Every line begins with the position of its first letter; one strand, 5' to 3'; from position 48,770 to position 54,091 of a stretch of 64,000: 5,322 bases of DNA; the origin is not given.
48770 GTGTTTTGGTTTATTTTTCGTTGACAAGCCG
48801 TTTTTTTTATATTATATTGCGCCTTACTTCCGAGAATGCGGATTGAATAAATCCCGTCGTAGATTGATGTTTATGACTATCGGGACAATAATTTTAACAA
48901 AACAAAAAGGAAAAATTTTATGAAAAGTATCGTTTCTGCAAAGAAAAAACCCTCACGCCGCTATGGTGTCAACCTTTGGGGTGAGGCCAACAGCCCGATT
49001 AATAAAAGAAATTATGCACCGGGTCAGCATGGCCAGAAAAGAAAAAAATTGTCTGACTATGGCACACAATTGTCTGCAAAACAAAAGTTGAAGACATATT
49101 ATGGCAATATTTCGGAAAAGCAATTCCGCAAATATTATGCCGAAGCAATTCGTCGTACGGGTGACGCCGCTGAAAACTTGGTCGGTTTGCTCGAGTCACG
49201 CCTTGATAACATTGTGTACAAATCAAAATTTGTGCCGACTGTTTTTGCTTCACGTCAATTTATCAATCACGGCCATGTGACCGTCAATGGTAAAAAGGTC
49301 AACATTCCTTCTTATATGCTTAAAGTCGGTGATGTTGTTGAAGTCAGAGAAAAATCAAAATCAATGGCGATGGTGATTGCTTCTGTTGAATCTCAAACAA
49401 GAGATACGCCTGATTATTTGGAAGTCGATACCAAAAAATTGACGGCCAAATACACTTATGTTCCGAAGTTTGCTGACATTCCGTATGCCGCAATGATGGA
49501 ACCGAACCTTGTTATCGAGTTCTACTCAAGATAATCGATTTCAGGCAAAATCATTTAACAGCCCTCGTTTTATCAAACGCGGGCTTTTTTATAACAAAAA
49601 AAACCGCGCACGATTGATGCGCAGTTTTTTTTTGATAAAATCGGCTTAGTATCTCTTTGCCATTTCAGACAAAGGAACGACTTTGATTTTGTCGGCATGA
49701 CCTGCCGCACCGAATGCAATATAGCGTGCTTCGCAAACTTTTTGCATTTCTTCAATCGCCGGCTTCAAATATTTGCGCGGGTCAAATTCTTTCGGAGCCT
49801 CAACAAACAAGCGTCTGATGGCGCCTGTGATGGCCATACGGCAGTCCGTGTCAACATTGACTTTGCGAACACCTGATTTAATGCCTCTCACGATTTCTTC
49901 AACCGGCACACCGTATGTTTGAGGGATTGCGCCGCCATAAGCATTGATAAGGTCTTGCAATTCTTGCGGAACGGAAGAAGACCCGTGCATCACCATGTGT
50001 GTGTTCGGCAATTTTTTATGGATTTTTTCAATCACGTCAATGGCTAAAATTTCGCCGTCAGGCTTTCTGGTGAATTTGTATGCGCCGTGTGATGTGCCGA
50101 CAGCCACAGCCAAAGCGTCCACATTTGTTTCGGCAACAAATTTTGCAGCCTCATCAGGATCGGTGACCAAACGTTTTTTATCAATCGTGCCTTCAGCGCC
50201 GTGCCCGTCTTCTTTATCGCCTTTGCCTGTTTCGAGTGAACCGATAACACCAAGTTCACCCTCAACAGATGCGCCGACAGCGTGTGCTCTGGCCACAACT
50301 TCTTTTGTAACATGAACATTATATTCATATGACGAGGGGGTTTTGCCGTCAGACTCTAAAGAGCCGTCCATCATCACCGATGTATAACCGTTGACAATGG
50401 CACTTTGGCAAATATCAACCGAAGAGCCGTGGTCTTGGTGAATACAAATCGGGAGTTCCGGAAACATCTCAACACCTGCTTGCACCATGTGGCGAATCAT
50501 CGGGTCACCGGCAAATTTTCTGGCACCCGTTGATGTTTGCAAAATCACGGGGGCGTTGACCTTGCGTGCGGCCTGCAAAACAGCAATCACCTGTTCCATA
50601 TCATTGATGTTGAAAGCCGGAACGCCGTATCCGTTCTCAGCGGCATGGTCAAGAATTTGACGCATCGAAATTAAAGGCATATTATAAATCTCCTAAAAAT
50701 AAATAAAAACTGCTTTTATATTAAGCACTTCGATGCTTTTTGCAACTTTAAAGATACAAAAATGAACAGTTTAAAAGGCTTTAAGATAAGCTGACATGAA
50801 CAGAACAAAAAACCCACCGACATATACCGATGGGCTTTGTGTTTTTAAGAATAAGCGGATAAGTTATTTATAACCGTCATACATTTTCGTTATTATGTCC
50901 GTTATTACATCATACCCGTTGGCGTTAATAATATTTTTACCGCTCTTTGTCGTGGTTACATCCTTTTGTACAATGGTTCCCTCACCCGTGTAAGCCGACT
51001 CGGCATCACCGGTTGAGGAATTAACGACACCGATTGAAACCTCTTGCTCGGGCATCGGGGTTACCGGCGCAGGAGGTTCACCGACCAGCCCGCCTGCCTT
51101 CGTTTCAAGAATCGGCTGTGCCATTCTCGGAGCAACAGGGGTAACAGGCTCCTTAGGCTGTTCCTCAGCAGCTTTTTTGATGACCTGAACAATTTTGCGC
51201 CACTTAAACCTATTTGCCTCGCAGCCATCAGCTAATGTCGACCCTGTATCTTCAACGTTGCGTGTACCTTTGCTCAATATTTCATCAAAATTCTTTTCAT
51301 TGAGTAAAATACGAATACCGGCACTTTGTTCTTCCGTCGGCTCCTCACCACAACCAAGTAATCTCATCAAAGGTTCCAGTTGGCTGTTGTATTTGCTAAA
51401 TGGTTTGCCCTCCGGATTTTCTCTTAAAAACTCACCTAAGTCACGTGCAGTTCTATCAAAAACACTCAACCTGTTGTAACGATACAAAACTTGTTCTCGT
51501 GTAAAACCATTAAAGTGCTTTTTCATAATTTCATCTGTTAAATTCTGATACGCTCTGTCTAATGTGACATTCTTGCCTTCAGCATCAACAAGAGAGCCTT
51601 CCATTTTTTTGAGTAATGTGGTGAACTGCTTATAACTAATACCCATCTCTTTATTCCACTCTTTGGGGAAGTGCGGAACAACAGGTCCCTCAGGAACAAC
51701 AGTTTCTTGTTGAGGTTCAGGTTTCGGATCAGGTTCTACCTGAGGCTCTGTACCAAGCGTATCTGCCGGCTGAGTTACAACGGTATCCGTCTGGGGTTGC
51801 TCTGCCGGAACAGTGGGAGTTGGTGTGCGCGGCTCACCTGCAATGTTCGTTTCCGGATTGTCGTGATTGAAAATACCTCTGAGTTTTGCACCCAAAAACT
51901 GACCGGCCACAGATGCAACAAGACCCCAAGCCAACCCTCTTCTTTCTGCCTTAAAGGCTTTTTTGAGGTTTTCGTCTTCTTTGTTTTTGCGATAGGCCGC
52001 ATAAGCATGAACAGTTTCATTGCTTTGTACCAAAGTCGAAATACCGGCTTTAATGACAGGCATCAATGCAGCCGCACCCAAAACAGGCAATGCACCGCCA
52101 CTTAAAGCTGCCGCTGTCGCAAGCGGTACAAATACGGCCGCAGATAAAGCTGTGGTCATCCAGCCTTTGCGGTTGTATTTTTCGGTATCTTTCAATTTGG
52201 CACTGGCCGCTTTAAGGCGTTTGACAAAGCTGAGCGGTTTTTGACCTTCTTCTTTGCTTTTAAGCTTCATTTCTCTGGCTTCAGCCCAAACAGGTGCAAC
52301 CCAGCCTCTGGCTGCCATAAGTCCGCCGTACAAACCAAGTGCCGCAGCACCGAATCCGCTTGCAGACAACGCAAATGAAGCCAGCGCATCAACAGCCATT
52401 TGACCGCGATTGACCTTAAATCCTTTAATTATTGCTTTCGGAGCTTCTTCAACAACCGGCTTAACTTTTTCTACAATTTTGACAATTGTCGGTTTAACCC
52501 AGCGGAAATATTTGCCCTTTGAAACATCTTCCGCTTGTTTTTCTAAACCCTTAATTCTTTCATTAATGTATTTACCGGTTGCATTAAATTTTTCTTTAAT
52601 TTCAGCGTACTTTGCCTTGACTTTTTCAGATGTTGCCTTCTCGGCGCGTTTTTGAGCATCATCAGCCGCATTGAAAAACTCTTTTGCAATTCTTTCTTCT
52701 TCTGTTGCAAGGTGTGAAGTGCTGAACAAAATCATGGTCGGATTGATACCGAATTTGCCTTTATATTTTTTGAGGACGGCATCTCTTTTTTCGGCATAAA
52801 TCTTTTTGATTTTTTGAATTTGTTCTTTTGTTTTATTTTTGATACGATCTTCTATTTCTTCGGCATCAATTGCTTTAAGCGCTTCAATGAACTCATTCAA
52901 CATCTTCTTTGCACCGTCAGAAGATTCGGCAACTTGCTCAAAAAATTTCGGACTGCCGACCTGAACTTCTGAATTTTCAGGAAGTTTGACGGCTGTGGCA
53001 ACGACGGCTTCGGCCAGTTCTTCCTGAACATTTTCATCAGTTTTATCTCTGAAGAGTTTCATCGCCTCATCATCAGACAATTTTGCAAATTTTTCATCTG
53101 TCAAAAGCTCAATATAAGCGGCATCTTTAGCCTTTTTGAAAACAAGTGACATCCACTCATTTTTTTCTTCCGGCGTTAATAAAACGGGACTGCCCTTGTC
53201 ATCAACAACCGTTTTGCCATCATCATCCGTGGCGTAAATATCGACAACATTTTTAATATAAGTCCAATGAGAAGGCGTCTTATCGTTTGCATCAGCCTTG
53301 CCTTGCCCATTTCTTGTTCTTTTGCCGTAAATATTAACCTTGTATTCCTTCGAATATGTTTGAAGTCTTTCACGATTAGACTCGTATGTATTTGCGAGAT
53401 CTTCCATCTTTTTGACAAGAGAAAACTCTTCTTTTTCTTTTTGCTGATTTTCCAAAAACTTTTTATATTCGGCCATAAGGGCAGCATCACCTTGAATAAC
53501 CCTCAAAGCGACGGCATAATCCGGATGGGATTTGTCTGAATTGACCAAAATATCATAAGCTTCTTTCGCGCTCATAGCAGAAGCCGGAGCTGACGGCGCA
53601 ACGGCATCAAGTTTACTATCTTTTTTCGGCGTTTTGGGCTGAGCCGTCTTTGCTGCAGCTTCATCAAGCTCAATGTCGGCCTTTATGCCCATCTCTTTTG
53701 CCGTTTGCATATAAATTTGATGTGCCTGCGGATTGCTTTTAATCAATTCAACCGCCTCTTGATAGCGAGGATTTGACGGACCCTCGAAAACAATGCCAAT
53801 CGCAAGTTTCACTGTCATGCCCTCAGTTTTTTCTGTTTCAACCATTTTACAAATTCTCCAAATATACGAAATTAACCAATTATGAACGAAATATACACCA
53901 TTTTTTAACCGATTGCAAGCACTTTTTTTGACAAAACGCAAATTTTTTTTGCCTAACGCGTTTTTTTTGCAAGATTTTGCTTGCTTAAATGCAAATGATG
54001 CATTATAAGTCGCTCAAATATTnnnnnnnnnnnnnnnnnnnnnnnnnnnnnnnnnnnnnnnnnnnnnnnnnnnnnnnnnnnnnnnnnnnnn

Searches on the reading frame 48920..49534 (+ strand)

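Call 81: search_protein_families(library=ncbifam, proteins=[window:48920-49534:+], max_evalue=0.01)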
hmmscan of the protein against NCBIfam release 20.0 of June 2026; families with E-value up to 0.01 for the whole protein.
window:48920-49534:+ (204 aa): 7 families
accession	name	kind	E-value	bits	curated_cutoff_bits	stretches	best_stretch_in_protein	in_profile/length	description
NF003717.0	PRK05327.1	equivalog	6.8e-78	261.2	116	1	1-204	1-202/202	30S ribosomal protein S4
TIGR01017.1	rpsD_bact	equivalog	3.4e-72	242.4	177.2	1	5-204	3-200/200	30S ribosomal protein S4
NF003139.0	PRK04051.1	equivalog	5.4e-14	52.4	138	1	90-149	100-159/179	30S ribosomal protein S4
TIGR01018.1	uS4_arch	equivalog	1.9e-10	40.9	82.25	1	90-137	101-148/162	30S ribosomal protein S4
TIGR03069.1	PS_II_S4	equivalog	0.00013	21.2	201.55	1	114-147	204-237/257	photosystem II electron transport protein, Sll1252 family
NF007673.0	PRK10348.1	equivalog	0.00038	20.6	148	1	92-163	8-78/133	ribosome-associated heat shock protein Hsp15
TIGR00478.1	tly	subfamily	0.0073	15.6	185.8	0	94-146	1-53/228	TlyA family rRNA (cytidine-2'-O)-methyltransferase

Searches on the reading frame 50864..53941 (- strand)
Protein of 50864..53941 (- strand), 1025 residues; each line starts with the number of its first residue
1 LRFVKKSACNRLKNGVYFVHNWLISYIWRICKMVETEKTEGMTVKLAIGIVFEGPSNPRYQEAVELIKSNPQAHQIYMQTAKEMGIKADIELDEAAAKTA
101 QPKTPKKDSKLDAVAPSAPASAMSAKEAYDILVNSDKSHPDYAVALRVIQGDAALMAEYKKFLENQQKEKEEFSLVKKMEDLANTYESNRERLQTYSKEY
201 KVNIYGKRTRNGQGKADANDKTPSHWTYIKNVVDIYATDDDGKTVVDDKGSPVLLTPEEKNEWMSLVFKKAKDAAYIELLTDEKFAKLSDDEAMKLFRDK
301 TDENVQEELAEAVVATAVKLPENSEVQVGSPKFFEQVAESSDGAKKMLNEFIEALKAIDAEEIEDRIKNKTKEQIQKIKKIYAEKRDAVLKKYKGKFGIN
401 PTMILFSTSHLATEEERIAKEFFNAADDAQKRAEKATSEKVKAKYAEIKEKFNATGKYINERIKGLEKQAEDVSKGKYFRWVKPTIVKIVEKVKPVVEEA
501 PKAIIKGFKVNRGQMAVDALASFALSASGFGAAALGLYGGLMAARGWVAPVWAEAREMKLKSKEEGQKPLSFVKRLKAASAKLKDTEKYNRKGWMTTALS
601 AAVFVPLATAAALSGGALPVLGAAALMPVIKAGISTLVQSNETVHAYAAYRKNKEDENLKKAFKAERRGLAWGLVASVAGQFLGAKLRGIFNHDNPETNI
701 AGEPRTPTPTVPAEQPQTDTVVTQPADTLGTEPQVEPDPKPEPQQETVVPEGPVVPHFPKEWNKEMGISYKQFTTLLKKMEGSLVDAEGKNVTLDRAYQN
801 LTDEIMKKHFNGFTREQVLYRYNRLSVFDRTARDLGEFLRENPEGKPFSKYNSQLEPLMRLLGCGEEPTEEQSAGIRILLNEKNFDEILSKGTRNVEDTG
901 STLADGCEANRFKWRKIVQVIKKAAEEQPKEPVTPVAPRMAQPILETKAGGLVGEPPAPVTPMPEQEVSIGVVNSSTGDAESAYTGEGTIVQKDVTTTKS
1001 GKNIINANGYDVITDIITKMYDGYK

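Call 67: find_encoding_contigs(protein=window:50864-53941:-, flank=10000, max_places=1)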
Protein window:50864-53941:- (1025 aa): no gene with exactly this product is on record in the collection.

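Call 81: search_protein_families(library=ncbifam, proteins=[window:50864-53941:-], max_evalue=0.01)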
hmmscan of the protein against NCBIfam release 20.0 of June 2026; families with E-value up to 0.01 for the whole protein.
window:50864-53941:- (1025 aa): 1 family
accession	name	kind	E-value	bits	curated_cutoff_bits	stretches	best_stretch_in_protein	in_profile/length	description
TIGR00443.1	hisZ_biosyn_reg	equivalog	0.0043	16.2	271.65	1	317-393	139-218/314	ATP phosphoribosyltransferase regulatory subunit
